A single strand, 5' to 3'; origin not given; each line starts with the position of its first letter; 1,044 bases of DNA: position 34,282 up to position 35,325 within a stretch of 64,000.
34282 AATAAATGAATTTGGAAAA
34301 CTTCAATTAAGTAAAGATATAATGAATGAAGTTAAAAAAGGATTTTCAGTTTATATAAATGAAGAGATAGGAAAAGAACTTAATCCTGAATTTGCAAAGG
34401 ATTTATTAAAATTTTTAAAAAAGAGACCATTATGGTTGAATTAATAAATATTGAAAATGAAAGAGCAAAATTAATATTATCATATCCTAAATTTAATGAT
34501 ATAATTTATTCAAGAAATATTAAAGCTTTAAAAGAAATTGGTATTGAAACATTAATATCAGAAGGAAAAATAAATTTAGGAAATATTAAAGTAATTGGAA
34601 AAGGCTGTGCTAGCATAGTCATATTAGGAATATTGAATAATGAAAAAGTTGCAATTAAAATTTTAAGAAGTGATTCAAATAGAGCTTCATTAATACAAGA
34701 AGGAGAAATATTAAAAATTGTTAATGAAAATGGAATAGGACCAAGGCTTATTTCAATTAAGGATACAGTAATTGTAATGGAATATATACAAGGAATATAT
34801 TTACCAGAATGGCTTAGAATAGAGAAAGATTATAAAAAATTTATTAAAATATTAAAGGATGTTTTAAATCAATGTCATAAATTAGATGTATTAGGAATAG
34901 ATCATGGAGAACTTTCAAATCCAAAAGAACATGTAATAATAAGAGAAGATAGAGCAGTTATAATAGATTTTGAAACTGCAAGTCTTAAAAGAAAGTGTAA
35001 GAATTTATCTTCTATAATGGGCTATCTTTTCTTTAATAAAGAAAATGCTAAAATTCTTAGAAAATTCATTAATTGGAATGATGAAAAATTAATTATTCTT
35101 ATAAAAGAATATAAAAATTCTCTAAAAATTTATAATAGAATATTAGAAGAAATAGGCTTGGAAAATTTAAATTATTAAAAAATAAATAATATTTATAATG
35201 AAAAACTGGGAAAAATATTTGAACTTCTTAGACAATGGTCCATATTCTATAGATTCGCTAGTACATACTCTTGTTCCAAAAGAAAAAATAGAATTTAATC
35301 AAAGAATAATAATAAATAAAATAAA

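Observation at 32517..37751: Co-directional LigT - CCA enzyme - RIO-type kinase - Hef-like helicase - wHTH/zinc-ribbon protein block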

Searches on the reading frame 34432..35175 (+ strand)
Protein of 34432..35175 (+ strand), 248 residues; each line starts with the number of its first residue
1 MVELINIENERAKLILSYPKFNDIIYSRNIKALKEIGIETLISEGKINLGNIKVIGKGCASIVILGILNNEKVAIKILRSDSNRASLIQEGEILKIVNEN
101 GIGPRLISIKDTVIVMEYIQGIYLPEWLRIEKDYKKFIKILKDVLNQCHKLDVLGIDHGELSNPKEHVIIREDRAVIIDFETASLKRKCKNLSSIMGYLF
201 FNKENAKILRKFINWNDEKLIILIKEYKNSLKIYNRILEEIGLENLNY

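Call 4: search_protein_families(library=pfam, proteins=[window:34432-35175:+], max_evalue=0.01)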
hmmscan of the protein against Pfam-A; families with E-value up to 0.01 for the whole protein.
window:34432-35175:+ (248 aa): 2 families
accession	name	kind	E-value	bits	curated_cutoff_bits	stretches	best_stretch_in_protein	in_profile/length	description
PF01163.29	RIO1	-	3.8e-06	27.1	22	1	84-181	52-149/187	RIO domain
PF07714.23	PK_Tyr_Ser-Thr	-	0.00019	21.2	23.1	1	52-147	4-114/258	Protein tyrosine and serine/threonine kinase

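Call 5: search_protein_families(library=ncbifam, proteins=[window:34432-35175:+], max_evalue=0.01)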
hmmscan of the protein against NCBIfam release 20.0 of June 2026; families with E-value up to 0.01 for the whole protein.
window:34432-35175:+ (248 aa): 8 families
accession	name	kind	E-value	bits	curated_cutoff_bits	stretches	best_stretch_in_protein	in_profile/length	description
NF011464.0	PRK14879.1-7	equivalog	3.5e-08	33.4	246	1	75-185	41-151/221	Kae1-associated kinase Bud32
NF011463.0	PRK14879.1-4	equivalog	3.6e-08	33.1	188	1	88-191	66-168/237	Kae1-associated kinase Bud32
TIGR03724.2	arch_bud32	equivalog_domain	2.8e-07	30.2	125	1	88-192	41-140/193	KEOPS complex kinase/ATPase Bud32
NF006620.0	PRK09188.1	equivalog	5.2e-07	29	490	1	89-198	70-174/365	serine/threonine protein kinase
NF011461.0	PRK14879.1-2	equivalog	1.1e-06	28.6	372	1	103-187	69-150/225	Kae1-associated kinase Bud32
NF011460.0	PRK14879.1-1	equivalog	5.5e-06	25.7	199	1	106-184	80-158/232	Kae1-associated kinase Bud32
NF058632.1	SerThrKinPrkT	equivalog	1.3e-05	24.4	280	1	52-162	26-144/322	serine/threonine protein kinase PrkT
NF011462.0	PRK14879.1-3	equivalog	0.002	17.9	174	1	90-188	44-133/192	Kae1-associated kinase Bud32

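Call 26: find_homologous_proteins(query=window:34432-35175:+, max_evalue=0.001)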
Query window:34432-35175:+ (248 aa): 33 proteins with E <= 0.001 among 1550 candidates.
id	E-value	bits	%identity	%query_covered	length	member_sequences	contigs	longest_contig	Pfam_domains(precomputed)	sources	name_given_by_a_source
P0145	2.2e-133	461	84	100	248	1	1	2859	PF07714.24,PF01163.29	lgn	-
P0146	1.3e-118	413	77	93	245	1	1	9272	PF07714.24,PF00069.32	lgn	-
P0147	7.6e-104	364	100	71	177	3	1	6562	-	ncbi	ncbi:MAG: hypothetical protein QXG78_01560, partial [Candidatus Methanomethyliaceae archaeon]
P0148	2.6e-102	359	65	99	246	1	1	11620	PF01163.29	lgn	-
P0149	2.6e-100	353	68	97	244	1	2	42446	PF00069.32,PF01163.29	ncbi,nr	ncbi:MAG: protein kinase [Candidatus Methanomethyliaceae archaeon]|nr:protein kinase [Candidatus Met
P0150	3.3e-75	271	58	98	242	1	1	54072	PF00069.32,PF01163.29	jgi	jgi:putative serine/threonine protein kinase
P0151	8.9e-75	269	58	98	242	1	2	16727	PF00069.32,PF01163.29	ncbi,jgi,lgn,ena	-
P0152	1.2e-74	269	57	98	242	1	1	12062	PF00069.32,PF01163.29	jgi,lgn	jgi:putative serine/threonine protein kinase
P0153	2.1e-74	268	58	98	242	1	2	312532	PF00069.32,PF01163.29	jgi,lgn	jgi:putative serine/threonine protein kinase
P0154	4.0e-74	267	57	98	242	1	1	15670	-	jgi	jgi:putative serine/threonine protein kinase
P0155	6.7e-74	266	57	98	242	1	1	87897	PF00069.32,PF01163.29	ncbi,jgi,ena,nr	ncbi:MAG: hypothetical protein NO483_01695 [Candidatus Methanomethylicia archaeon]|nr:hypothetical p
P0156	7.6e-74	266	57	98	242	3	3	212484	PF00069.32,PF01163.29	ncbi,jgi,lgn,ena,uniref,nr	ncbi:MAG: hypothetical protein DSO09_02135 [Candidatus Methanomethylicota archaeon]|jgi:putative ser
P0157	1.5e-73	265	57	98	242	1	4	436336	PF00069.32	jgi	jgi:putative serine/threonine protein kinase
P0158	4.9e-73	264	57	98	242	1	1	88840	PF00069.32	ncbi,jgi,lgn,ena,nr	ncbi:MAG: hypothetical protein NO475_02520 [Candidatus Methanomethylicia archaeon]|nr:hypothetical p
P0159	1.2e-72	262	57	98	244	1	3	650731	PF00069.32,PF01163.29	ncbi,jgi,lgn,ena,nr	ncbi:MAG: hypothetical protein LM593_02130 [Candidatus Verstraetearchaeota archaeon]|jgi:putative se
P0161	1.7e-71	259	50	98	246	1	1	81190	PF00069.32,PF01163.29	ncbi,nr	ncbi:MAG: hypothetical protein N3D12_05360 [Candidatus Methanomethyliaceae archaeon]|nr:hypothetical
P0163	2.3e-70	255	53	98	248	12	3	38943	PF00069.32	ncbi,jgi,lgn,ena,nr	ncbi:MAG: hypothetical protein NO515_06515 [Candidatus Methanomethylicia archaeon]|jgi:putative seri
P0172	7.4e-33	132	38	80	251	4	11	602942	-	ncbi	ncbi:MAG: RIO1 family regulatory kinase/ATPase [Nitrososphaerota archaeon]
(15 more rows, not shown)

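Call 27: find_encoding_contigs(protein=P0161, flank=8000, max_places=1)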
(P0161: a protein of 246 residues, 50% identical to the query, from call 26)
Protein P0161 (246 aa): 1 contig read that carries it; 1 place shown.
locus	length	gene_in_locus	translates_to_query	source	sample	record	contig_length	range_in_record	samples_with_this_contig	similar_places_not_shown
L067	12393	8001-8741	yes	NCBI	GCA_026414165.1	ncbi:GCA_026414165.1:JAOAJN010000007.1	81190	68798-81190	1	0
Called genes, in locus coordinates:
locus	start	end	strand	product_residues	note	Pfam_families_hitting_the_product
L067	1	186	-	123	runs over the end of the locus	-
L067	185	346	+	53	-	-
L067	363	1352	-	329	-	PF04055:Radical_SAM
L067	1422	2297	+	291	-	PF13793:Pribosyltran_N, PF00156:Pribosyltran, PF14572:Pribosyl_synth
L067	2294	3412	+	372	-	PF01555:N6_N4_Mtase (faint), PF02926:THUMP (weak), PF01170:UPF0020, PF03602:Cons_hypoth95 (weak), PF13847:Methyltransf_31, PF08241:Methyltransf_11 (faint), PF09445:Methyltransf_15 (weak), PF13649:Methyltransf_25 (weak)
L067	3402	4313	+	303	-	PF23023:Anti-Pycsar_Apyc1, PF00753:Lactamase_B (weak), PF12706:Lactamase_B_2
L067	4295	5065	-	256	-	PF01261:AP_endonuc_2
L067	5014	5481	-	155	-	PF01877:RNA_binding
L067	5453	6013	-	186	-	PF13238:AAA_18, PF13207:AAA_17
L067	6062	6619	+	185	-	PF02834:LigT_PEase, PF10469:AKAP7_NLS, PF13563:2_5_RNA_ligase2, PF02834:LigT_PEase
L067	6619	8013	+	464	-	PF01909:NTP_transf_2 (weak), PF09249:tRNA_NucTransf2, PF21133:CAA_C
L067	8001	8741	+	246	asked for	PF00069:Pkinase (faint), PF01163:RIO1 (weak)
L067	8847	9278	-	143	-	PF04343:DUF488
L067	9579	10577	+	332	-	PF01555:N6_N4_Mtase, PF01170:UPF0020 (weak), PF01555:N6_N4_Mtase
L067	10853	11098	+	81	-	PF04014:MazE_antitoxin (weak)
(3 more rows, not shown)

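Call 28: find_encoding_contigs(protein=P0172, flank=8000, max_places=2)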
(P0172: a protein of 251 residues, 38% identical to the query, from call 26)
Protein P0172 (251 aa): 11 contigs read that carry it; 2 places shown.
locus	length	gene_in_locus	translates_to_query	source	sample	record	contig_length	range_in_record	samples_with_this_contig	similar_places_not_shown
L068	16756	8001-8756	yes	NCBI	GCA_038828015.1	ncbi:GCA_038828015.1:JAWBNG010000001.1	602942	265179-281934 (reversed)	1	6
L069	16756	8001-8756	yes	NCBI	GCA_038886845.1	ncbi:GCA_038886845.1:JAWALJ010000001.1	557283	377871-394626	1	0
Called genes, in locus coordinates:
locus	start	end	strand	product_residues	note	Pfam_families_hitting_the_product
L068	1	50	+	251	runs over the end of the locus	PF01996:F420_ligase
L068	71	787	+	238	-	PF08378:NERD (weak)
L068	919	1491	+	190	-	-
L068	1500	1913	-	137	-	PF00571:CBS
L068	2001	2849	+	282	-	PF00795:CN_hydrolase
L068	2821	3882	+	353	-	PF04371:PAD_porph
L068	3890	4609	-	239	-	PF01381:HTH_3 (weak), PF00156:Pribosyltran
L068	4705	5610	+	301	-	PF00701:DHDPS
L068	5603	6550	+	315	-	PF00294:PfkB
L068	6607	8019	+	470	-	PF01909:NTP_transf_2, PF09249:tRNA_NucTransf2, PF21133:CAA_C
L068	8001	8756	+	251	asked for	-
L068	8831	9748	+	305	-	PF00291:PALP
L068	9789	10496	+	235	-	PF09754:PAC2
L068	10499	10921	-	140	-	PF14894:Lsm_C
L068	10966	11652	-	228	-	PF03587:EMG1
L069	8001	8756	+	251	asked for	-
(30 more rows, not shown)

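Call 29: find_encoding_contigs(protein=P0163, flank=8000, max_places=1)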
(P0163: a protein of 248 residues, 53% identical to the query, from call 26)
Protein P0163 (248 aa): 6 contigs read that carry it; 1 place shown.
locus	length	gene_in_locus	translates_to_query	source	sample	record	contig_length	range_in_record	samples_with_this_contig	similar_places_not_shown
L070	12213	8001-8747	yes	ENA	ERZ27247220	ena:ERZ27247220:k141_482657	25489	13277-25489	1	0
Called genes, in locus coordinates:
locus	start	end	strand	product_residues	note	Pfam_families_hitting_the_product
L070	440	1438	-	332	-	PF04055:Radical_SAM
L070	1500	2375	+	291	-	PF13793:Pribosyltran_N, PF00156:Pribosyltran, PF14572:Pribosyl_synth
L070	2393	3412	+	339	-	PF02926:THUMP (weak), PF01555:N6_N4_Mtase (faint), PF01170:UPF0020, PF03602:Cons_hypoth95 (faint), PF05175:MTS (weak), PF09445:Methyltransf_15 (weak), PF13847:Methyltransf_31, PF13649:Methyltransf_25, +1 more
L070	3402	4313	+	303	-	PF23023:Anti-Pycsar_Apyc1, PF00753:Lactamase_B, PF12706:Lactamase_B_2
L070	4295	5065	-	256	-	PF01261:AP_endonuc_2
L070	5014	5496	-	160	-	PF01877:RNA_binding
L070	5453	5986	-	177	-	PF13207:AAA_17, PF13238:AAA_18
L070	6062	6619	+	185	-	PF02834:LigT_PEase, PF10469:AKAP7_NLS (weak), PF13563:2_5_RNA_ligase2, PF02834:LigT_PEase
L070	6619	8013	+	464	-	PF01909:NTP_transf_2 (weak), PF09249:tRNA_NucTransf2, PF21133:CAA_C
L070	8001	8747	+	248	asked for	PF00069:Pkinase (weak)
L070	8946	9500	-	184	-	PF04343:DUF488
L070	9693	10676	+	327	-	PF01555:N6_N4_Mtase, PF01170:UPF0020, PF08241:Methyltransf_11 (faint), PF01555:N6_N4_Mtase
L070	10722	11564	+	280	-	-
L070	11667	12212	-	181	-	?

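Call 36: search_solved_structures(query=window:34432-35175:+, max_evalue=1, show_alignments=2)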
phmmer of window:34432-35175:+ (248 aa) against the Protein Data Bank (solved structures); distinct sequences matched with E-value up to 1: 20.
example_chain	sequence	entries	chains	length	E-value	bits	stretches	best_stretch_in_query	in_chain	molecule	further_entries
7vnx_A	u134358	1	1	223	8e-19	71.3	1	48-236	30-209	TkArkI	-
8yv5_B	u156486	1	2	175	3.5e-11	46.3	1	86-214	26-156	Putative serine/threonine protein kinase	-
8yv4_A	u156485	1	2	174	3.5e-11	46.3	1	86-214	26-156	Putative serine/threonine protein kinase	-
3d7t_A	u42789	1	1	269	0.032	17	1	51-175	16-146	Tyrosine-protein kinase CSK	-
1byg_A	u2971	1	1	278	0.034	16.9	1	51-175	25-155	PROTEIN (C-TERMINAL SRC KINASE)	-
3d7u_A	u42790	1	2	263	0.035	16.8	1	51-175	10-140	Tyrosine-protein kinase CSK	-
3juh_A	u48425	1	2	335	0.048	16.4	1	53-161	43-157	Casein kinase II subunit alpha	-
1k9a_A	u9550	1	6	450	0.087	15.6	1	51-175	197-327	Carboxyl-terminal Src kinase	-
3miy_A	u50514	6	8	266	0.37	13.5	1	51-148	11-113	Tyrosine-protein kinase ITK/TSK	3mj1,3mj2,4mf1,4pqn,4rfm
4kio_A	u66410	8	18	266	0.48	13.1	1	51-141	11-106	Tyrosine-protein kinase ITK/TSK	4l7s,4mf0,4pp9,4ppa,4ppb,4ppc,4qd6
3v5j_A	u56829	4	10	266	0.5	13.1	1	51-137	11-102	Tyrosine-protein kinase ITK/TSK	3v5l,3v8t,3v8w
1sm2_A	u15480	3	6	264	0.51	13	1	52-137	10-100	Tyrosine-protein kinase ITK/TSK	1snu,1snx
3t9t_A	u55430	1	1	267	0.65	12.7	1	51-135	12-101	Tyrosine-protein kinase ITK/TSK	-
4l52_A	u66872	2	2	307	0.93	12.2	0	53-123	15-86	Mitogen-activated protein kinase kinase kinase 7, TGF-beta-activated kinase 1 and MAP3K7-b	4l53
9fpd_A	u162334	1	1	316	0.93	12.2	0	53-123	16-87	Mitogen-activated protein kinase kinase kinase 7,TGF-beta-activated kinase 1 and MAP3K7-bi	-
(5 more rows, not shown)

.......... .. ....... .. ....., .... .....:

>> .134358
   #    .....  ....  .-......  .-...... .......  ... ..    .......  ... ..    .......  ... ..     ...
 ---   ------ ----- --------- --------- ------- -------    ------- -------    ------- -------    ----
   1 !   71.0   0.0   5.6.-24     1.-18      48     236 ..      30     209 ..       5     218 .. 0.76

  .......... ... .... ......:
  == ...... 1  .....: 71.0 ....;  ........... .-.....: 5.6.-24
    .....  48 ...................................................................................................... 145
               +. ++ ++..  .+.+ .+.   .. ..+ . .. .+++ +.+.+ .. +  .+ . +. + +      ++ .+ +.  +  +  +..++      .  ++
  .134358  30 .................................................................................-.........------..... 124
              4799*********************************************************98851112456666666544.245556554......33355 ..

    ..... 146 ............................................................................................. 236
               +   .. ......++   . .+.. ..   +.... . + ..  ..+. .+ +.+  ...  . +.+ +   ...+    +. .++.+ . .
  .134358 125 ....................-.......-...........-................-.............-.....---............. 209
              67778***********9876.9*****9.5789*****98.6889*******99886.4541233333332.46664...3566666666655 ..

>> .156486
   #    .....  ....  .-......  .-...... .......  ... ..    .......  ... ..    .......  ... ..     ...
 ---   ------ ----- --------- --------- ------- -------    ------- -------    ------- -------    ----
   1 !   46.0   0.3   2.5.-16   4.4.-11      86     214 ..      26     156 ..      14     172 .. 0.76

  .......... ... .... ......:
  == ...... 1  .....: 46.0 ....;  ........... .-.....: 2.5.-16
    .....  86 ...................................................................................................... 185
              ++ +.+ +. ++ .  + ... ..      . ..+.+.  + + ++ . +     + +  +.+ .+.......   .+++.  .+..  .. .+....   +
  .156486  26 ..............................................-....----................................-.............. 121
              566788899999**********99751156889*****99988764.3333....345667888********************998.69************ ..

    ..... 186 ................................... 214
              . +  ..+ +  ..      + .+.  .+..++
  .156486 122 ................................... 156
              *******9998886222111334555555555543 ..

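Call 52: find_related_loci(query=A3, collection=metagenome_contigs, flank=6000)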
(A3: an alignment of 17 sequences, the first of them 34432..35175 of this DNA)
Query A3 (248 aa) in metagenome_contigs; peptide patterns used: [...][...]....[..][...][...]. (x = any residue, [..] = any of these).
416 stretches matched a pattern; 339 encode a relative of the query (tblastn E <= 1e-3); the best 80 are kept; 80 distinct loci.
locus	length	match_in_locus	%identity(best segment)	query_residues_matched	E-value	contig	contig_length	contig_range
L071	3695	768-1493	58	1-243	7e-82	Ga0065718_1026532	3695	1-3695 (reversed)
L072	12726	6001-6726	57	1-243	1e-80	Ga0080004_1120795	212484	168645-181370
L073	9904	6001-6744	52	1-243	2e-76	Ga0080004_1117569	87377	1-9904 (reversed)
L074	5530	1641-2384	52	1-243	2e-76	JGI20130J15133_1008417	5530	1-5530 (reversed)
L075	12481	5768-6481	40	4-242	5e-57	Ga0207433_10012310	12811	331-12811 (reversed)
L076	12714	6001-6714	40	4-242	1e-56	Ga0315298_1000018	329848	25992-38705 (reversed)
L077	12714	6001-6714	39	5-248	4e-56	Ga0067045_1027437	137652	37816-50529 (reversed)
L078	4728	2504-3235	43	7-243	2e-53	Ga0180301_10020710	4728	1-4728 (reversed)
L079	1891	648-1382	43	7-244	1e-53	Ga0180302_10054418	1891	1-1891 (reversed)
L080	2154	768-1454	37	1-228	8e-52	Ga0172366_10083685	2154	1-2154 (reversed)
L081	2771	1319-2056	33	3-243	1e-50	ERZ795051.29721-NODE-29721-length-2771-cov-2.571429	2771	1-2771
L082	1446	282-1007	35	7-243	1e-51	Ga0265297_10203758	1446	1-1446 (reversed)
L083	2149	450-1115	42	9-229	7e-50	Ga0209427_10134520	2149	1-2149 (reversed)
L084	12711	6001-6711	37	15-244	1e-48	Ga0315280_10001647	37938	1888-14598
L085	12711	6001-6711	36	15-244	3e-48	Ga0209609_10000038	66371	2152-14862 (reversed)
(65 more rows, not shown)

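Call 74: search_protein_families(library=padloc, proteins=[window:34432-35175:+], max_evalue=0.001)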
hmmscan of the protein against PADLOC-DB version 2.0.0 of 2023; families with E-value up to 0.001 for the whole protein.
window:34432-35175:+ (248 aa): 5 families
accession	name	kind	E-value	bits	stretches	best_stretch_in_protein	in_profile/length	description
PDLC04138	mad6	-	5.9e-08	30.1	1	51-145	55-163/659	mads_6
PDLC04042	PD-T4-6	-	1.8e-06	25.8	1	53-188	15-161/292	-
PDLC04048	PD-T4-6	-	1.2e-05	22.9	1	52-183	15-158/354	-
PDLC04044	PD-T4-6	-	0.00034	17.9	1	111-183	112-186/372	-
PDLC03921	MkoA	-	0.00055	15.7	1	107-180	561-632/1607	-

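Call 80: predict_structure(alignment_id=A3)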
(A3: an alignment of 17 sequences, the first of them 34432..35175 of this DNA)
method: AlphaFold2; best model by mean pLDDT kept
length: 248 residues; sequences in the alignment: 17
mean_pLDDT: 94.9   pTM: 0.90
mean pLDDT of the five models: 94.9, 94.6, 94.5, 94.1, 94.1
residues with pLDDT >= 90: 231; 70-90: 12; 50-70: 3; < 50: 2
segments of 3 or more residues with pLDDT < 50: none
pLDDT, mean of each block of 10 residues (from residue 1): 91 93 95 98 94 93 97 97 94 98 98 97 96 94 98 98 95 95 96 98 95 95 96 97 69
secondary structure, 60 per line:
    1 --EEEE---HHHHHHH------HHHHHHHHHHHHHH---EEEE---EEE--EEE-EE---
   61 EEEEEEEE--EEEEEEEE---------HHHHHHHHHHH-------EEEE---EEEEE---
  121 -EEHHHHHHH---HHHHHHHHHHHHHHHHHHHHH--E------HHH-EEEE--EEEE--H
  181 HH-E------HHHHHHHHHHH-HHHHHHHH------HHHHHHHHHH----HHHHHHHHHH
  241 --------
elements in order: E3-6 H10-16 H23-36 E40-43 E47-49 E52-54 E61-68 E71-78 H88-98 E106-109 E113-117 H124-130 H134-154 E168-171 E174-177 H191-201 H203-210 H217-226 H231-240
